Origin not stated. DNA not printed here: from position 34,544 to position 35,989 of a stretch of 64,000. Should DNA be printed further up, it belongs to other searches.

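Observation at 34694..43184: PKS with non-canonical domain order: KS-AT-DH-cMT-KR-ACP-TE followed by a TcmP/LCM-family methyltransferase and a C-terminal TM helix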

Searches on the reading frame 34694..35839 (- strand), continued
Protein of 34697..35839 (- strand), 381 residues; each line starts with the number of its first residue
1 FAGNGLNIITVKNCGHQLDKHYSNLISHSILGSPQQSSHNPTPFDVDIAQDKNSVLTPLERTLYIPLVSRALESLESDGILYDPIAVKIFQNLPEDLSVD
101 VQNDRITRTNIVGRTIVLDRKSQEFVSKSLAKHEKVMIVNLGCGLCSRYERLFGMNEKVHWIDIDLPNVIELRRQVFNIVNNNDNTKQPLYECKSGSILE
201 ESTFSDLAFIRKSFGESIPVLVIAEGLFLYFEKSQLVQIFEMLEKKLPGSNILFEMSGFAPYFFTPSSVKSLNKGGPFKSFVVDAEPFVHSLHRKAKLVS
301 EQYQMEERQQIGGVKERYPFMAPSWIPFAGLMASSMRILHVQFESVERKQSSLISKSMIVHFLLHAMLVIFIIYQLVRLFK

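Call 47: search_solved_structures(query=A2, max_evalue=0.01, show_alignments=2)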
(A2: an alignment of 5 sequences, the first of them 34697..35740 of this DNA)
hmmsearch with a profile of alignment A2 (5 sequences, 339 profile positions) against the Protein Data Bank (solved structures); distinct sequences matched with E-value up to 0.01: 5.
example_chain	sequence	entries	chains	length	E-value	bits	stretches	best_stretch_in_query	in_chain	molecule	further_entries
2ob1_A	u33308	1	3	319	2.9e-08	36.3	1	70-203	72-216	Leucine carboxyl methyltransferase 1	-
2ob2_A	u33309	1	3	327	3.1e-08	36.2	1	70-203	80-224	Leucine carboxyl methyltransferase 1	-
1rjd_A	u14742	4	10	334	3.3e-08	36.1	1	70-203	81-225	carboxy methyl transferase for protein phosphatase 2A catalytic subunit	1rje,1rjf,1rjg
3iei_A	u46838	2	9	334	0.001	21.4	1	80-203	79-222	Leucine carboxyl methyltransferase 1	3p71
3o7w_A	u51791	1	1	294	0.0021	20.3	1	80-202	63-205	Leucine carboxyl methyltransferase 1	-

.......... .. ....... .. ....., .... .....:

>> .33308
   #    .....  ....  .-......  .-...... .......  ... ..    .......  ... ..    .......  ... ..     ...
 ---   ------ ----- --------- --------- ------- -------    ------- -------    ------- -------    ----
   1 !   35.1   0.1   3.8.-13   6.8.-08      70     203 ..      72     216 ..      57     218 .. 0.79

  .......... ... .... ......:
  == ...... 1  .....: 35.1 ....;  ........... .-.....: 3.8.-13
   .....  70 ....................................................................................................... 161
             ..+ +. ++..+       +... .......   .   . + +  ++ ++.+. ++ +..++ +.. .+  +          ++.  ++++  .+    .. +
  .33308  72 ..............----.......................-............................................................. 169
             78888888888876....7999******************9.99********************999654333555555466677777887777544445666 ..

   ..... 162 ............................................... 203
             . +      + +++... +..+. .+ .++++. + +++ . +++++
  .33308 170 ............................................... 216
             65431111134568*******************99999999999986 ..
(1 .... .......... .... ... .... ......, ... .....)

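Call 56: predict_structure(alignment_id=A3)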
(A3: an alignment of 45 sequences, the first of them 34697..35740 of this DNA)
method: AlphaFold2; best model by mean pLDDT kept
length: 348 residues; sequences in the alignment: 45
mean_pLDDT: 87.6   pTM: 0.88
mean pLDDT of the five models: 87.6, 87.4, 87.0, 86.9, 86.5
residues with pLDDT >= 90: 210; 70-90: 98; 50-70: 34; < 50: 6
segments of 3 or more residues with pLDDT < 50: 1-3, 6-8
pLDDT, mean of each block of 10 residues (from residue 1): 49 62 88 96 95 92 82 90 97 98 98 95 92 95 67 71 97 97 95 95 98 98 89 75 81 95 97 89 83 80 95 80 77 86 95
secondary structure, 60 per line:
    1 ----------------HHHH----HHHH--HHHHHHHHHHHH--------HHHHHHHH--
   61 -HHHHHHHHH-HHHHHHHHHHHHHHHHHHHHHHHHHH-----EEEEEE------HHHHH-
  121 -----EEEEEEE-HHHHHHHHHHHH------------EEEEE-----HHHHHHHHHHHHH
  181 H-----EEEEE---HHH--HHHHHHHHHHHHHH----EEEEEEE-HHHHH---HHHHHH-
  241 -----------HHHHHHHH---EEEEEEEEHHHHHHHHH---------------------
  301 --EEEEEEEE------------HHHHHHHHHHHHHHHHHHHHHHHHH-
elements in order: H17-20 H25-28 H31-42 H51-58 H62-70 H72-97 E103-108 H115-119 E126-132 H134-145 E158-162 H168-181 E187-191 H200-213 E218-224 H226-230 H234-239 H252-259 E263-270 H271-279 E303-310 H323-347

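Call 58: fold_search(model_id=the predicted structure, library=pdb)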
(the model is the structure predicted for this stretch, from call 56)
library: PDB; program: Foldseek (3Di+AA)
matches with E <= 10: 1783; with E <= 0.001: 616
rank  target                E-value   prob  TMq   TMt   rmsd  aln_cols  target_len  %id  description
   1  2zwa_B                5.8e-12  1.00  0.55  0.31   7.9       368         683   14  Crystal structure of tRNA wybutosine synthesizing enzyme TYW4 (released 2009-06-02)
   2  2ob2_A                8.0e-12  1.00  0.59  0.62   5.6       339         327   16  ppm1 in the absence of 1,8-ANS (cf 1JD) (released 2007-01-30)
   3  1rjd_B                8.5e-12  1.00  0.58  0.61   5.6       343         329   17  Structure of PPM1, a leucine carboxy methyltransferase involved in the regulation of protein phosphatase 2A activity (released 2003-12-02)
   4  2ob1_A                9.0e-12  1.00  0.57  0.61   5.7       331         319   17  ppm1 with 1,8-ANS (released 2007-01-30)
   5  1rjd_C                9.5e-12  1.00  0.58  0.60   7.6       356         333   16  Structure of PPM1, a leucine carboxy methyltransferase involved in the regulation of protein phosphatase 2A activity (released 2003-12-02)
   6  2zzk_A                1.0e-11  1.00  0.56  0.31   7.7       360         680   12  Crystal structure of tRNA wybutosine synthesizing enzyme TYW4 (released 2009-06-02)
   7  2uyq                  1.5e-11  1.00  0.60  0.75   5.1       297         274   16  Crystal structure of ML2640c from Mycobacterium leprae in complex with S-adenosylmethionine (released 2007-08-07)
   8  2zzk_B                1.6e-11  1.00  0.54  0.31   7.5       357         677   13  Crystal structure of tRNA wybutosine synthesizing enzyme TYW4 (released 2009-06-02)
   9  2zw9_A                1.6e-11  1.00  0.56  0.32   7.9       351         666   14  Crystal structure of tRNA wybutosine synthesizing enzyme TYW4 (released 2009-06-02)
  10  1rjd_A                3.0e-11  1.00  0.58  0.61   5.8       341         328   17  Structure of PPM1, a leucine carboxy methyltransferase involved in the regulation of protein phosphatase 2A activity (released 2003-12-02)
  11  1rjf_A                3.5e-11  1.00  0.59  0.63   5.5       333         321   18  Structure of PPM1, a leucine carboxy methyltransferase involved in the regulation of protein phosphatase 2A activity (released 2003-12-02)
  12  1rjf_B                3.5e-11  1.00  0.57  0.60   5.7       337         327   17  Structure of PPM1, a leucine carboxy methyltransferase involved in the regulation of protein phosphatase 2A activity (released 2003-12-02)
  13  2uyo                  4.2e-11  1.00  0.57  0.70   6.2       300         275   16  Crystal structure of ML2640c from Mycobacterium leprae in an hexagonal crystal form (released 2007-08-07)
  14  2ckd_A                1.1e-10  1.00  0.58  0.65   7.5       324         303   16  Crystal structure of ML2640 from Mycobacterium leprae (released 2007-05-29)
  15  1rjf_C                1.1e-10  1.00  0.59  0.62   5.6       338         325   17  Structure of PPM1, a leucine carboxy methyltransferase involved in the regulation of protein phosphatase 2A activity (released 2003-12-02)
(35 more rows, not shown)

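Call 63: find_encoding_contigs(protein=P0002, flank=10000, max_places=4)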
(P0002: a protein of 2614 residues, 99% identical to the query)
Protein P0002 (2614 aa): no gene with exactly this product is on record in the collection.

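Call 64: find_related_loci(query=A2, collection=metagenome_contigs, flank=10000)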
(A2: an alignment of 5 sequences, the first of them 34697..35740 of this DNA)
Query A2 (348 aa) in metagenome_contigs; peptide patterns used: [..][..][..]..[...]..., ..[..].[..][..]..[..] (x = any residue, [..] = any of these).
126 stretches matched a pattern; 10 encode a relative of the query (tblastn E <= 1e-3); 10 distinct loci.
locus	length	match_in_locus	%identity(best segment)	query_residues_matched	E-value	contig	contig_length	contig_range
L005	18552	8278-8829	32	21-225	8e-22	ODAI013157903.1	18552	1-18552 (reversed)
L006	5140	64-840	27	21-310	8e-22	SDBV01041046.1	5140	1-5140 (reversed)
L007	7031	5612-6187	29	14-223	4e-20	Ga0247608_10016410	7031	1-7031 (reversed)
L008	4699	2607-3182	29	14-223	4e-20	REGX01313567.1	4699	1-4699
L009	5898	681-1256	29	14-223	3e-20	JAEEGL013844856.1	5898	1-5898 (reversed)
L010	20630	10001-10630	27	15-238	1e-18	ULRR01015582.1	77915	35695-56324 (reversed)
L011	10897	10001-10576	25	29-237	3e-16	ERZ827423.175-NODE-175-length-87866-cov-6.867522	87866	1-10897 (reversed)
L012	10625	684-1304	25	20-242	1e-15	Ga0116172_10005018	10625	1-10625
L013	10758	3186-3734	28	23-224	1e-14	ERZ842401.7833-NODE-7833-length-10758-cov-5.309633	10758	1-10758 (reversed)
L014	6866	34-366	27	23-132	2e-5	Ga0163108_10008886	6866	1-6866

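Call 72: find_encoding_contigs(protein=P0271, flank=8000, max_places=2)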
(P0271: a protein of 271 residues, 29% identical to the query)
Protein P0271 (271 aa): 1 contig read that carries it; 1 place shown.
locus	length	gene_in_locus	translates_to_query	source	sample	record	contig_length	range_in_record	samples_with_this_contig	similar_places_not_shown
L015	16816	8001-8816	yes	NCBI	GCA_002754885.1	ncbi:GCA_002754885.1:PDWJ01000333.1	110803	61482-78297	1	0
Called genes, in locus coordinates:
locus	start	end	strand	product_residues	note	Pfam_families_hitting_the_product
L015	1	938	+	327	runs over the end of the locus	PF00953:Glycos_transf_4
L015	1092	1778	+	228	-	PF00072:Response_reg, PF00486:Trans_reg_C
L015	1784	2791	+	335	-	PF00672:HAMP, PF00512:HisKA, PF02518:HATPase_c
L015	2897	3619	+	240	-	PF00034:Cytochrom_C (weak)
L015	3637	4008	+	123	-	-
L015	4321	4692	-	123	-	PF13310:Virulence_RhuM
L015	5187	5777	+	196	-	PF14196:ATC_hydrolase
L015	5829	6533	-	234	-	PF01841:Transglut_core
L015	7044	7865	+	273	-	PF04072:LCM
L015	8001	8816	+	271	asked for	PF04072:LCM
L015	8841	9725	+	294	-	PF04072:LCM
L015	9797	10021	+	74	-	PF11196:DUF2834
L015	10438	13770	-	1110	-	PF02384:N6_Mtase (faint), PF20473:MmeI_Mtase, PF07669:Eco57I, PF12950:TaqI_C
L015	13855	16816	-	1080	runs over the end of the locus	PF13091:PLDc_2 (weak), PF00270:DEAD (faint), PF04851:ResIII (faint), PF00176:SNF2-rel_dom, PF00271:Helicase_C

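Call 73: find_encoding_contigs(protein=P0277, flank=8000, max_places=2)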
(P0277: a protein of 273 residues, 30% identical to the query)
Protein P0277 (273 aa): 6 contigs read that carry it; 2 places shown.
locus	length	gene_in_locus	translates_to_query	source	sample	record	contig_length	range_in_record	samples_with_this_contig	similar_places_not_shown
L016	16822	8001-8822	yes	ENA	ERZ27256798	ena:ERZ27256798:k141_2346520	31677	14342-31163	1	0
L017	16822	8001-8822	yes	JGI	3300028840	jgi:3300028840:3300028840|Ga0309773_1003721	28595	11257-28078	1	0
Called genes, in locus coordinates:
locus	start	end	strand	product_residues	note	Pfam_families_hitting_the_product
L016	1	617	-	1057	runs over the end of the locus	PF13620:CarboxypepD_reg, PF13715:CarbopepD_reg_2, PF07715:Plug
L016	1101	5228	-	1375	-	PF23748:Beta-prop_LRRK2 (faint), PF08450:SGL (faint), PF07494:Reg_prop (weak), PF07495:Y_Y_Y, PF00512:HisKA, PF02518:HATPase_c, PF00072:Response_reg, PF12833:HTH_18, +1 more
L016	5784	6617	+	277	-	PF03372:Exo_endo_phos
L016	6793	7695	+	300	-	PF01156:IU_nuc_hydro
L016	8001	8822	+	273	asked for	PF04072:LCM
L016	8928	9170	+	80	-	PF01909:NTP_transf_2, PF18765:Polbeta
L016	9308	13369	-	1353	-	PF01074:Glyco_hydro_38N, PF09261:Alpha-mann_mid, PF07748:Glyco_hydro_38C, PF17677:Glyco_hydro38C2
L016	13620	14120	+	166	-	PF07603:Lcl_C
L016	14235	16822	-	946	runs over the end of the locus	PF02837:Glyco_hydro_2_N, PF00703:Glyco_hydro_2 (weak)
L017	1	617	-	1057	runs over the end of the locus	PF13620:CarboxypepD_reg, PF13715:CarbopepD_reg_2, PF07715:Plug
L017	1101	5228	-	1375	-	PF23748:Beta-prop_LRRK2 (faint), PF08450:SGL (faint), PF07494:Reg_prop (weak), PF07495:Y_Y_Y, PF00512:HisKA, PF02518:HATPase_c, PF00072:Response_reg, PF12833:HTH_18, +1 more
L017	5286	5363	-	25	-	-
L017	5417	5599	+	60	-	-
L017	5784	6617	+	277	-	PF03372:Exo_endo_phos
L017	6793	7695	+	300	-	PF01156:IU_nuc_hydro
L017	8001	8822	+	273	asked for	PF04072:LCM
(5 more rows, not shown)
